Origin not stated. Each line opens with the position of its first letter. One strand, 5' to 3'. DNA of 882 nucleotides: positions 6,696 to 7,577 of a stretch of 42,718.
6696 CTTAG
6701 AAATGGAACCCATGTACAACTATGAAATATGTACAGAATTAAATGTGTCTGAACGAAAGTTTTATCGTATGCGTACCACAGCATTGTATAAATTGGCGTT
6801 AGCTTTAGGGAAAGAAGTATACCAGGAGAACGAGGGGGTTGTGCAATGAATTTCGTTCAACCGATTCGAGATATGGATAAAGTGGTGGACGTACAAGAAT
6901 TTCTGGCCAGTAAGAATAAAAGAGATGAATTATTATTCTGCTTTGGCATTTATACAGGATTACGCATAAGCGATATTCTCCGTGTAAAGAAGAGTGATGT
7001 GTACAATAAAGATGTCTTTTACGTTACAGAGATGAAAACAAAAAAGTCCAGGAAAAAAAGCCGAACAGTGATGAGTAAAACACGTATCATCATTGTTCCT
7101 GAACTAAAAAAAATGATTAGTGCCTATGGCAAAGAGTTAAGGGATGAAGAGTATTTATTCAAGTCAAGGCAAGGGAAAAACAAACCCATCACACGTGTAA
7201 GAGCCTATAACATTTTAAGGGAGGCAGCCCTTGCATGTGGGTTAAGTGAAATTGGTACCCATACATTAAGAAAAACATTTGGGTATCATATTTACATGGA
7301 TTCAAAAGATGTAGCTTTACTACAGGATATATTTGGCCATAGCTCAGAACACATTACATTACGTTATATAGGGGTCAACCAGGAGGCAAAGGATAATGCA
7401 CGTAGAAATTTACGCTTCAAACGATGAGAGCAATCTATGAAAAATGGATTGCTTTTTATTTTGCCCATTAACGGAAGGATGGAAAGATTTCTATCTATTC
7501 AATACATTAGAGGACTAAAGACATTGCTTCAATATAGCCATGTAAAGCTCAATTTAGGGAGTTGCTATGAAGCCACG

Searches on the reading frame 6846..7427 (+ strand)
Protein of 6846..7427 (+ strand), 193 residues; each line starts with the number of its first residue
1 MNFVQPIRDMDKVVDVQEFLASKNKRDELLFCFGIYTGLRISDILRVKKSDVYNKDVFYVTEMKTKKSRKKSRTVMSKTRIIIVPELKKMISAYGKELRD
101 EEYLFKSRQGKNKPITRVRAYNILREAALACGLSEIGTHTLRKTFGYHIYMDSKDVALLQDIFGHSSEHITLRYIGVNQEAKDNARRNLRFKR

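Call 5: search_protein_families(library=pfam, proteins=[window:6846-7427:+], max_evalue=0.01)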
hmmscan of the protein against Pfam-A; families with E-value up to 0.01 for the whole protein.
window:6846-7427:+ (193 aa): 1 family
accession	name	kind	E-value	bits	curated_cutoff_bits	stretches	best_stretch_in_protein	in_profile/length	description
PF00589.27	Phage_integrase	-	4.6e-25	88.8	27.1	1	21-179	18-170/172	Phage integrase family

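Call 20: search_protein_families(library=ncbifam, proteins=[window:6846-7427:+], max_evalue=0.01)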
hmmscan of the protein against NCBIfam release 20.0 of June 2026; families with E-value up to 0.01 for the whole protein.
window:6846-7427:+ (193 aa): 10 families
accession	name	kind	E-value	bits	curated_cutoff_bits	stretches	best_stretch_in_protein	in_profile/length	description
NF040815.2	recomb_XerA_Arch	equivalog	3.9e-19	69.2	220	1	15-181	101-258/263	site-specific tyrosine recombinase/integron integrase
TIGR02225.1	recomb_XerD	equivalog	4.5e-16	59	329.6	1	8-180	107-277/290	site-specific tyrosine recombinase XerD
TIGR02224.1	recomb_XerC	equivalog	2.4e-14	53.4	335.15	1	9-182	111-282/295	tyrosine recombinase XerC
NF001399.0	PRK00283.1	subfamily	1.7e-13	50.5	279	1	8-180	117-286/300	tyrosine recombinase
NF007370.0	PRK09870.1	subfamily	1.3e-11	44.5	221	1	29-178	38-180/200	tyrosine-type DNA invertase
NF003462.0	PRK05084.1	equivalog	1.1e-10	40.8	267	1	22-189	192-356/360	tyrosine recombinase XerS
NF007371.0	PRK09871.1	subfamily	5e-10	39.2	222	1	24-178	25-175/198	tyrosine-type DNA invertase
TIGR02249.1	integrase_gron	subfamily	1.8e-06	27.5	265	1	123-180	245-303/315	integron integrase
NF002685.0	PRK02436.1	equivalog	0.00018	21.4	178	1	13-168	99-237/245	site-specific tyrosine recombinase XerD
NF011946.0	PRK15417.1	equivalog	0.00018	20.8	435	0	133-179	270-317/337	integron integrase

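Call 21: search_protein_families(library=phrogs, proteins=[window:6846-7427:+], max_evalue=0.001)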
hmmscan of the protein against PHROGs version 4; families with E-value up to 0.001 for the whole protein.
window:6846-7427:+ (193 aa): 4 families
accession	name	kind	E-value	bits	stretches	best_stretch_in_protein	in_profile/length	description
phrog_216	-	integration and excision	5.3e-57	194.2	1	1-191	49-238/301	integrase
phrog_1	-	integration and excision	7.1e-22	79.4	1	16-186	276-444/611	integrase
phrog_7269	-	integration and excision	1.9e-21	76.7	1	110-185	3-77/89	integrase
phrog_7685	-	integration and excision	0.00091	19.8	0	85-183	135-229/240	integrase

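Call 101: search_solved_structures(query=window:6846-7427:+, max_evalue=0.001, show_alignments=1)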
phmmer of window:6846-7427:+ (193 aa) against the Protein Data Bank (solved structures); distinct sequences matched with E-value up to 0.001: 4.
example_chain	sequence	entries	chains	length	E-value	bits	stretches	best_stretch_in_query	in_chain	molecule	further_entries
4a8e_A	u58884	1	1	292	2.3e-06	31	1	21-179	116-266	PROBABLE TYROSINE RECOMBINASE XERC-LIKE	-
5hxy_A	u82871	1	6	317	4.6e-06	30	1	23-181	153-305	Tyrosine recombinase XerA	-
5jjv_A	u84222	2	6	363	4.9e-06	29.9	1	14-177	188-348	Tyrosine recombinase XerH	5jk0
1aih_A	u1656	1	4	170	9.4e-05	25.8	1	138-175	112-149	HP1 INTEGRASE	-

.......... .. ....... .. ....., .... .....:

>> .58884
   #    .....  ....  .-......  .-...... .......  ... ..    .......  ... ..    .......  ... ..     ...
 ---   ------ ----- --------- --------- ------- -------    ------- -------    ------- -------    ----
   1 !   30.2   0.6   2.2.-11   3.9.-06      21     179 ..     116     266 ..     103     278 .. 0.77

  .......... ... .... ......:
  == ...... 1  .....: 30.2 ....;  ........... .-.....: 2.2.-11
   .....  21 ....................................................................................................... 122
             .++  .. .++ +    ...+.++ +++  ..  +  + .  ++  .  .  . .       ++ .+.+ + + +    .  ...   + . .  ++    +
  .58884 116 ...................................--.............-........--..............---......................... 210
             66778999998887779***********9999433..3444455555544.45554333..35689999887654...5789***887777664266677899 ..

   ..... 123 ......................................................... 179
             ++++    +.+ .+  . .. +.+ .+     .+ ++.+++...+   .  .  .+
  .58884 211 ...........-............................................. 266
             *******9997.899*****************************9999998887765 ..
